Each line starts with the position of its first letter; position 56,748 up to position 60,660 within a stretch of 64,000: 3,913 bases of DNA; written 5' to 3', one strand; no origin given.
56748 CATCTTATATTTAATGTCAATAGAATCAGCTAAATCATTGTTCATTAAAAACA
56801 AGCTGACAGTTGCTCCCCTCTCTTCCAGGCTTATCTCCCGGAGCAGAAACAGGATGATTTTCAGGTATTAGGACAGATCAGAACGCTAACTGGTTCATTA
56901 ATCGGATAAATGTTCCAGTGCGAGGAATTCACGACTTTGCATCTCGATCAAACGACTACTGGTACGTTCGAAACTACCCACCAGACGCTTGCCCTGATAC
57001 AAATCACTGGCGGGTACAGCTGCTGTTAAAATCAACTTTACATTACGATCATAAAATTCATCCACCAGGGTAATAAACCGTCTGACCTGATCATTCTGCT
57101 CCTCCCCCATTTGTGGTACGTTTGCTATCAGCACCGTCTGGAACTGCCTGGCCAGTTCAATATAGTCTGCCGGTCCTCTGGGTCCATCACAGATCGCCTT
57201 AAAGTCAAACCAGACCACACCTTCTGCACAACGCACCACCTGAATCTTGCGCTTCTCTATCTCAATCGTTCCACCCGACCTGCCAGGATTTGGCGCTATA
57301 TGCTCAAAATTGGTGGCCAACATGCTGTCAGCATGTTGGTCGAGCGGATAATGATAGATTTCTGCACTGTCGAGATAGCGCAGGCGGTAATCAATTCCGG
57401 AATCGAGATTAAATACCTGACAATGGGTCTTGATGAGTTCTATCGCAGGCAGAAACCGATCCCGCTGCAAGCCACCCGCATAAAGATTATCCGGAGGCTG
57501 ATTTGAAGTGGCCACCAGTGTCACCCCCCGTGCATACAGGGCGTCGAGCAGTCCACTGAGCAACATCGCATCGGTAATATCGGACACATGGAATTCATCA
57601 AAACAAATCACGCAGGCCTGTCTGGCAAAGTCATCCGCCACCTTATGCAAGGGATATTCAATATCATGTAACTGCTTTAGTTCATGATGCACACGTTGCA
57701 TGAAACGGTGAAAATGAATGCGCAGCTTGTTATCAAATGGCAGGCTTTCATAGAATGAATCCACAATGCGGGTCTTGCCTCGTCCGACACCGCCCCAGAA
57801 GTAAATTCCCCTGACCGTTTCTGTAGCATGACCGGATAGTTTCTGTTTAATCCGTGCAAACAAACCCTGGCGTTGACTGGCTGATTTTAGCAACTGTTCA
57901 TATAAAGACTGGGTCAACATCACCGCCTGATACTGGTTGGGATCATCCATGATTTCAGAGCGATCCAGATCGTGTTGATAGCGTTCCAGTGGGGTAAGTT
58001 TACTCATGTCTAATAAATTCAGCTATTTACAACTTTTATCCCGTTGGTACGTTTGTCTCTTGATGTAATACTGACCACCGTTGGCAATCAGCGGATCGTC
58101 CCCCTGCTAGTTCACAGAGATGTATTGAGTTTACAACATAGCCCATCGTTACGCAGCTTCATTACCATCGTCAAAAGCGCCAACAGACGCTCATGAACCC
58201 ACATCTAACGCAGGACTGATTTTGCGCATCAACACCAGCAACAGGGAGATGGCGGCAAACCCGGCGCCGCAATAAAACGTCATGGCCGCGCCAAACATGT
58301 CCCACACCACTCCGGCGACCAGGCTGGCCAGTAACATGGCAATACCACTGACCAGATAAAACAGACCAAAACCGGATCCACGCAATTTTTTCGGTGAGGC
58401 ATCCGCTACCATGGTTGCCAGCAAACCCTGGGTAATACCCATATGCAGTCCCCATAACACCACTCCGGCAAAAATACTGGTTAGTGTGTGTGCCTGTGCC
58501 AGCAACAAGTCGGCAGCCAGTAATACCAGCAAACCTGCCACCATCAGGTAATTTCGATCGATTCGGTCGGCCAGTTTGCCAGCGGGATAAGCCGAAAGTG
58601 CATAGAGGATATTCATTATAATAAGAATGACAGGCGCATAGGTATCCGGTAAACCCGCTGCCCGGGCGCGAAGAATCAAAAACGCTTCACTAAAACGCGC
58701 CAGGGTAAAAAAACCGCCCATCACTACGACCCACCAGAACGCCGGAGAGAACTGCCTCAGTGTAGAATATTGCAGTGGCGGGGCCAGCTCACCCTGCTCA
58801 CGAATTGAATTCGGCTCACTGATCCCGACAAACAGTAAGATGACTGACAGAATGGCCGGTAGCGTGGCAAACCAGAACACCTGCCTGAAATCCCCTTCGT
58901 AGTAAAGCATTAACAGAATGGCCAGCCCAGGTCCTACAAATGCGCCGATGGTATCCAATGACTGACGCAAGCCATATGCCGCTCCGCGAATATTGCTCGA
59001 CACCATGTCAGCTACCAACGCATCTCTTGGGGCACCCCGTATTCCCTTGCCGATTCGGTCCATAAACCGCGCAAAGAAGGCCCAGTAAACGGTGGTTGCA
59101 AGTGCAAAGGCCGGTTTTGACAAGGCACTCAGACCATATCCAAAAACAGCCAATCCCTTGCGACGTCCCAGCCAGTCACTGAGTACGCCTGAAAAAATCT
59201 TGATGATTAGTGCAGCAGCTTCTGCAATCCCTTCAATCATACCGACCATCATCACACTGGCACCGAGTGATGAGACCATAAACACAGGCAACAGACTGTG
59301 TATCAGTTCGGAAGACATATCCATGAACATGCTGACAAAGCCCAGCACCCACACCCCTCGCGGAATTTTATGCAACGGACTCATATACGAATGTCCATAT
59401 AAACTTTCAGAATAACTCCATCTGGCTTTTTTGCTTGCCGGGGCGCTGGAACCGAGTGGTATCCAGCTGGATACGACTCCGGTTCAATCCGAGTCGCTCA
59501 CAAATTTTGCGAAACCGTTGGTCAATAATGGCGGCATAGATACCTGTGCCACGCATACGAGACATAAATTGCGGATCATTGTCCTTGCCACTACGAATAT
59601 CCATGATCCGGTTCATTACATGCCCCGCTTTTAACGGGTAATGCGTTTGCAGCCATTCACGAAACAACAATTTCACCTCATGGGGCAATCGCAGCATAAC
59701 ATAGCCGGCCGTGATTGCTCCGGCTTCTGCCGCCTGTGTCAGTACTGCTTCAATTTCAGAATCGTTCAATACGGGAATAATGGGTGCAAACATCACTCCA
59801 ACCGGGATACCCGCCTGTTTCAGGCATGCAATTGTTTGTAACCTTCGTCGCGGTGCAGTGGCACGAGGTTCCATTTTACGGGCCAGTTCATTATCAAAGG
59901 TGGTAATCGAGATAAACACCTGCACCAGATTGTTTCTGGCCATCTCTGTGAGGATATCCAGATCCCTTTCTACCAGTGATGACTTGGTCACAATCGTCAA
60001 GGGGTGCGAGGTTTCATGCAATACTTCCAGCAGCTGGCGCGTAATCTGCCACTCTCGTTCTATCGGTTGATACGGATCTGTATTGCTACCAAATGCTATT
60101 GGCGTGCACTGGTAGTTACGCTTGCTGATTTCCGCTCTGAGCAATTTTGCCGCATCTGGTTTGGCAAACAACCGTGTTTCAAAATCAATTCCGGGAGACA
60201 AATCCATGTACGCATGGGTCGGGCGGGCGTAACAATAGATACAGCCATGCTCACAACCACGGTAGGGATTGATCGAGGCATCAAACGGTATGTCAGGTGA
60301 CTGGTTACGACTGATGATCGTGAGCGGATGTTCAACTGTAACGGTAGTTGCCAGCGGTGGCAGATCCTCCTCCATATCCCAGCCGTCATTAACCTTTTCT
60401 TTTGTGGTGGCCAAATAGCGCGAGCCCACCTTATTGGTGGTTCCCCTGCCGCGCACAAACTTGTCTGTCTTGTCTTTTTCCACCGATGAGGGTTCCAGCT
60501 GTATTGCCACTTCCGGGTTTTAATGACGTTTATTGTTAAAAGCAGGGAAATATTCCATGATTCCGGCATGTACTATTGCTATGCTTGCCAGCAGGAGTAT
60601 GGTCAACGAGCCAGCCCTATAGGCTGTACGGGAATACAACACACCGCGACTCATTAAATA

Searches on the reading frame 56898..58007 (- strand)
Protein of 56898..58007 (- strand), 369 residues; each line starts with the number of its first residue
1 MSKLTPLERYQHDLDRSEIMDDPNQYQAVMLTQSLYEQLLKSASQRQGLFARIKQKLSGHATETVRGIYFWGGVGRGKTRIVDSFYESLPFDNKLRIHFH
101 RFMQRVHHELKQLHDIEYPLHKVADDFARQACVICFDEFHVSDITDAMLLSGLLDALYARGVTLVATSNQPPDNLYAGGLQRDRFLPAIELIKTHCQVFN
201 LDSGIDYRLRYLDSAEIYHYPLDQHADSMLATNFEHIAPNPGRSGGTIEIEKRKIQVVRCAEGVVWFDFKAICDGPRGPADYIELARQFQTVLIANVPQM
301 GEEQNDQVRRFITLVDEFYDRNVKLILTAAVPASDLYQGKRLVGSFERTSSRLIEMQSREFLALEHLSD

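Call 66: search_protein_families(library=pfam, proteins=[window:56898-58007:-], max_evalue=0.00001)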
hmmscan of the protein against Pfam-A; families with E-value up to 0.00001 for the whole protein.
window:56898-58007:- (369 aa): 1 family
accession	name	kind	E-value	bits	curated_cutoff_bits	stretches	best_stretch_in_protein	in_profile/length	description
PF03969.22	AFG1_ATPase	-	4e-133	444.3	27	1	5-363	2-359/361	AFG1-like ATPase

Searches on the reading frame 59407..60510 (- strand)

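Call 66: search_protein_families(library=pfam, proteins=[window:59407-60510:-], max_evalue=0.00001)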
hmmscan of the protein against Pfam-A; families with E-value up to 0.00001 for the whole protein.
window:59407-60510:- (367 aa): 1 family
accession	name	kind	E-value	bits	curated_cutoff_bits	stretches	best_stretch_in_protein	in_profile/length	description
PF04055.27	Radical_SAM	-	5.6e-20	72.6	29.5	1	80-257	1-163/166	Radical SAM superfamily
